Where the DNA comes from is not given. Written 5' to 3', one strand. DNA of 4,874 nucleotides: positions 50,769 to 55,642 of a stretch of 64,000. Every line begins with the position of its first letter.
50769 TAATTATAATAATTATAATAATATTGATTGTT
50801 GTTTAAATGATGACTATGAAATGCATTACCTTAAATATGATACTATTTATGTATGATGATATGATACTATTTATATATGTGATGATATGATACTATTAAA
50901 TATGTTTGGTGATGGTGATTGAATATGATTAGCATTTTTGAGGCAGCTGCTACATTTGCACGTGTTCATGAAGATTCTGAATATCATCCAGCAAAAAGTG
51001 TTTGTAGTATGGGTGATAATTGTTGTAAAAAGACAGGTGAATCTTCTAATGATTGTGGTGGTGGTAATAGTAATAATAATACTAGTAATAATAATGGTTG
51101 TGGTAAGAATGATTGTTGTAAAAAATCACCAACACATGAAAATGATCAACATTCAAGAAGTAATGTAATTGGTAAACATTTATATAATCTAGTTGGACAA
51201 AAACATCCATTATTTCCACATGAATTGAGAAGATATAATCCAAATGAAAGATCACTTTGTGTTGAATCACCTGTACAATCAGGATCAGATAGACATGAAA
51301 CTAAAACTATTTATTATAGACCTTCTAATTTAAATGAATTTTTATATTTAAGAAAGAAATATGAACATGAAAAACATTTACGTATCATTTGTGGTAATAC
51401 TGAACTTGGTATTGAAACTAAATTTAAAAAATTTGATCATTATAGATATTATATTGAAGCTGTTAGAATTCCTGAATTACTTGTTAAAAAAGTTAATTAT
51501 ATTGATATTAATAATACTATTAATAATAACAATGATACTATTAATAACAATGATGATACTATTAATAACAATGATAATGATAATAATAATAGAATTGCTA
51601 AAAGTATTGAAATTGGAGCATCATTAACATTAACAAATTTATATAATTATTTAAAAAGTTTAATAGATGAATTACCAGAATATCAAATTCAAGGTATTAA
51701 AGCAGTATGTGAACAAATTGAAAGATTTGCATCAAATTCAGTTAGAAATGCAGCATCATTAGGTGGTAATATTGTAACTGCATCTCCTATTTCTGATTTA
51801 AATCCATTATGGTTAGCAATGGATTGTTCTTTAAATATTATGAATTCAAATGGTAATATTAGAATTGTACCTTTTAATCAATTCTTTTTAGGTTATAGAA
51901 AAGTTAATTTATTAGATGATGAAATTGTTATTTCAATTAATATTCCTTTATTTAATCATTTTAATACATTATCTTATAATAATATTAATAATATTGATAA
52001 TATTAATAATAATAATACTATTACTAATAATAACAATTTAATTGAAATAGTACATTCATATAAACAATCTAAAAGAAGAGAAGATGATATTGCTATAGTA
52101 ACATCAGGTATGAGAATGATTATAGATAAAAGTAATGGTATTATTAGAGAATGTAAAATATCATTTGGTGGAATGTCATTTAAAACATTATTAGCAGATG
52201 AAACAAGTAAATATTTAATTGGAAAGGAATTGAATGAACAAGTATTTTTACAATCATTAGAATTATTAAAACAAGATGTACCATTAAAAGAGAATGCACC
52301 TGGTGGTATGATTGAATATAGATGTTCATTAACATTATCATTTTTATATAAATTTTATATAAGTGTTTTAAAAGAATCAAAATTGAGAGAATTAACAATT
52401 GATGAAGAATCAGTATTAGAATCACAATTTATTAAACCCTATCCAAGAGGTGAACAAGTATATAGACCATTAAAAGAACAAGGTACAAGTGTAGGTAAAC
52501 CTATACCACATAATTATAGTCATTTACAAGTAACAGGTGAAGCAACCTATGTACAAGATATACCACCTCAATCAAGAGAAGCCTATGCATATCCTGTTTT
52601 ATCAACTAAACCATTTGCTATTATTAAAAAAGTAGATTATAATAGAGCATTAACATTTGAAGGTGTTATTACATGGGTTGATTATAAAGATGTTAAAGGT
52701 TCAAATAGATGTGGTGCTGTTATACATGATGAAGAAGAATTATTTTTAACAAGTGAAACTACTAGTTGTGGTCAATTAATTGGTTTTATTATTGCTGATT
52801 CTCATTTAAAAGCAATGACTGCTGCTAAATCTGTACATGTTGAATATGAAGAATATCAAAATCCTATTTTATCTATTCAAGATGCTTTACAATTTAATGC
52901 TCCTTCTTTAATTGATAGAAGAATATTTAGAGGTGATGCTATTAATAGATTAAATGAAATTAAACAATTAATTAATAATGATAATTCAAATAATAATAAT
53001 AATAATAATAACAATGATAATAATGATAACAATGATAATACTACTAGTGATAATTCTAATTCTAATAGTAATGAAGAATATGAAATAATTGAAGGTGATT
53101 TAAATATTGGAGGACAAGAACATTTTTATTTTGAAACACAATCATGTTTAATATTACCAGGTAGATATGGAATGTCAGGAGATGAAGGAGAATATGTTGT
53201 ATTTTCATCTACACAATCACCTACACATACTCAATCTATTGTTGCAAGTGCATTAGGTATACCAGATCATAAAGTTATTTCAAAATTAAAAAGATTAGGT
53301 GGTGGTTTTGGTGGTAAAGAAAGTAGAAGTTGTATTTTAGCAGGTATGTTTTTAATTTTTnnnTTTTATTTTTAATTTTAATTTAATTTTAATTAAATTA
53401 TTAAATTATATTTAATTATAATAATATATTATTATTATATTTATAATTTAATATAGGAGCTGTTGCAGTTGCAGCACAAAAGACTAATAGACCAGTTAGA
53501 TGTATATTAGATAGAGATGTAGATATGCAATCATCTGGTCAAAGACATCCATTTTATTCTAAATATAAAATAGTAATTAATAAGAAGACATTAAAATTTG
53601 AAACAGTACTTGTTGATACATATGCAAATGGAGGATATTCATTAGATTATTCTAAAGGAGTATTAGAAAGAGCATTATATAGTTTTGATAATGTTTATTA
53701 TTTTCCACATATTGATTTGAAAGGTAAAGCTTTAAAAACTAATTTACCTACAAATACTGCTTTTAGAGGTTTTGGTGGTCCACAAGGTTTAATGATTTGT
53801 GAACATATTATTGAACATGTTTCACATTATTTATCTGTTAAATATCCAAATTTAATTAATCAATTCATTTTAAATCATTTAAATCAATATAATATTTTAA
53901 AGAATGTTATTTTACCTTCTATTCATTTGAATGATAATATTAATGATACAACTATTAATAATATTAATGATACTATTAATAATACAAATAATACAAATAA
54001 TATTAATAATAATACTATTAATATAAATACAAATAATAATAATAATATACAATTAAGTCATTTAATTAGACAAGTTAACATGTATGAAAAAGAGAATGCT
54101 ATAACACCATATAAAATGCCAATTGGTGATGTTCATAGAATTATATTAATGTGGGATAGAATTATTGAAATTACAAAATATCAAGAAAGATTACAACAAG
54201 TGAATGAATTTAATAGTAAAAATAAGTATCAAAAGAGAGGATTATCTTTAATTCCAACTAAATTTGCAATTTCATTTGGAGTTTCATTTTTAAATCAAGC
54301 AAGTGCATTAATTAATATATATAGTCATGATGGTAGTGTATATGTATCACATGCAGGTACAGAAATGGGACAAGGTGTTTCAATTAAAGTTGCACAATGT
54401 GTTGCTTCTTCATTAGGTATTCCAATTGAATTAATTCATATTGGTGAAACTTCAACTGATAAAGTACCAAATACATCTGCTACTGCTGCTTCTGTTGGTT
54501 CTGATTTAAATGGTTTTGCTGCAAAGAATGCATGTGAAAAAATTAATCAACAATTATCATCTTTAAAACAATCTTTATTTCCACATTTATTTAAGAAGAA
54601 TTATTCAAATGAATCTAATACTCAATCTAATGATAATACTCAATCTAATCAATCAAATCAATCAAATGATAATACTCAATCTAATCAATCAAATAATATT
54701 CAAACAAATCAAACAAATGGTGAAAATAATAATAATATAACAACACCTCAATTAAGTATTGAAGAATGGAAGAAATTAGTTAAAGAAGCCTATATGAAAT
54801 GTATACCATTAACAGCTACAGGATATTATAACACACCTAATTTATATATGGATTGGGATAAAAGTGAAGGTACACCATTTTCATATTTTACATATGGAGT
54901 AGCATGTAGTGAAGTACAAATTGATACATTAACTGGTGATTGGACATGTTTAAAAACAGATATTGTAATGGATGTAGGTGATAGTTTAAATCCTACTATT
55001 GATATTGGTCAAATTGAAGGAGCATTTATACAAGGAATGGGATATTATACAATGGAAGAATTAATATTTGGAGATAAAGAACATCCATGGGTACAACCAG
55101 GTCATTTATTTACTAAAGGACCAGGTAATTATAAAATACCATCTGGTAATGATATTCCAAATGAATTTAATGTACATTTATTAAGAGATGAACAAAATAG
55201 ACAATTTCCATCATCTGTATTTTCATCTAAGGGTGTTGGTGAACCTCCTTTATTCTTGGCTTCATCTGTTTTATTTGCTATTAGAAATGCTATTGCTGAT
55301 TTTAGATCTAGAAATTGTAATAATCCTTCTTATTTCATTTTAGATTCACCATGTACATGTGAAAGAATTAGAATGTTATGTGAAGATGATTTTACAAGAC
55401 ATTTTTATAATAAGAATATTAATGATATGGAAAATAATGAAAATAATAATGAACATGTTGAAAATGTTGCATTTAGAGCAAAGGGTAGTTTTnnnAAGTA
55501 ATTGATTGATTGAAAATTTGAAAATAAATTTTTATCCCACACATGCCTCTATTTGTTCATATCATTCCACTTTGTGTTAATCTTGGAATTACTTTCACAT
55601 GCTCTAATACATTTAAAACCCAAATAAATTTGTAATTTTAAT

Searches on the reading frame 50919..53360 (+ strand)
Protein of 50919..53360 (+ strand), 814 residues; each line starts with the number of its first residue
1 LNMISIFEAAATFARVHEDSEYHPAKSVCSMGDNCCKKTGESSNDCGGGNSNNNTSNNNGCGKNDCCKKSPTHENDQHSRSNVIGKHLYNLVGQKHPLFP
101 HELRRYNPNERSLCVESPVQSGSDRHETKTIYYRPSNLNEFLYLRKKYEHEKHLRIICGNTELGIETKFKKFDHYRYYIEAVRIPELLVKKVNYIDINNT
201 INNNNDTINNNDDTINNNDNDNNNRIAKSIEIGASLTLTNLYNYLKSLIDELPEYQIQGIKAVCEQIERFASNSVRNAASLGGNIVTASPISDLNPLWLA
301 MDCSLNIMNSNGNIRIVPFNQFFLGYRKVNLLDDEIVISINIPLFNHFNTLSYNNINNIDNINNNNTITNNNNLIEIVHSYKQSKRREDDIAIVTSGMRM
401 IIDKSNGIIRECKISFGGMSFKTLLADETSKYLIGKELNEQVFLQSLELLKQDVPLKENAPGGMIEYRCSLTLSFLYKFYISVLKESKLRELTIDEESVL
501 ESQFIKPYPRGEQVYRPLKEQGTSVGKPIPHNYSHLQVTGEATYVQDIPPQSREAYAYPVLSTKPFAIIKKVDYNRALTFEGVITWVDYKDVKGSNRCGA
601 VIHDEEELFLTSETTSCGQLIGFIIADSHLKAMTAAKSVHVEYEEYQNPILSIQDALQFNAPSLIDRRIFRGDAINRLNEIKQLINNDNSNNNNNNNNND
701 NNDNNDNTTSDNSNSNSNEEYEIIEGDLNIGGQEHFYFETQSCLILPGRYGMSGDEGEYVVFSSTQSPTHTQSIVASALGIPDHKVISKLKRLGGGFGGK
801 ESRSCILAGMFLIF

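Call 29: search_protein_families(library=pfam, proteins=[window:50919-53360:+], max_evalue=0.00001)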
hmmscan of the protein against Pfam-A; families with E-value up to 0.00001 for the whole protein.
window:50919-53360:+ (814 aa): 4 families
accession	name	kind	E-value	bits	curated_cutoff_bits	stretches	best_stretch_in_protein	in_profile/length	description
PF00941.27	FAD_binding_5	-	6.4e-37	127.4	27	1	227-344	63-169/170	FAD binding domain in molybdopterin dehydrogenase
PF03450.22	CO_deh_flav_C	-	2.4e-26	92.3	25.5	1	380-482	2-101/102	CO dehydrogenase flavoprotein C-terminal domain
PF01315.27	Ald_Xan_dh_C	-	1.6e-25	90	31.3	1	539-645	1-108/110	Aldehyde oxidase and xanthine dehydrogenase, a/b hammerhead domain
PF02738.23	MoCoBD_1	-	2.6e-21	76.3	27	1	709-808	14-107/244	Molybdopterin cofactor-binding domain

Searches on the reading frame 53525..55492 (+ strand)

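Call 29: search_protein_families(library=pfam, proteins=[window:53525-55492:+], max_evalue=0.00001)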
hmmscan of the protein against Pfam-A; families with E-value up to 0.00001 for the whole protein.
window:53525-55492:+ (656 aa): 2 families
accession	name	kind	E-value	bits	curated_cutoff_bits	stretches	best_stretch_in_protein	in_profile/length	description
PF20256.3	MoCoBD_2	-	7.2e-84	282.1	27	1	215-545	4-283/283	Molybdopterin cofactor-binding domain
PF02738.23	MoCoBD_1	-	3e-26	92.5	27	1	1-105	131-234/244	Molybdopterin cofactor-binding domain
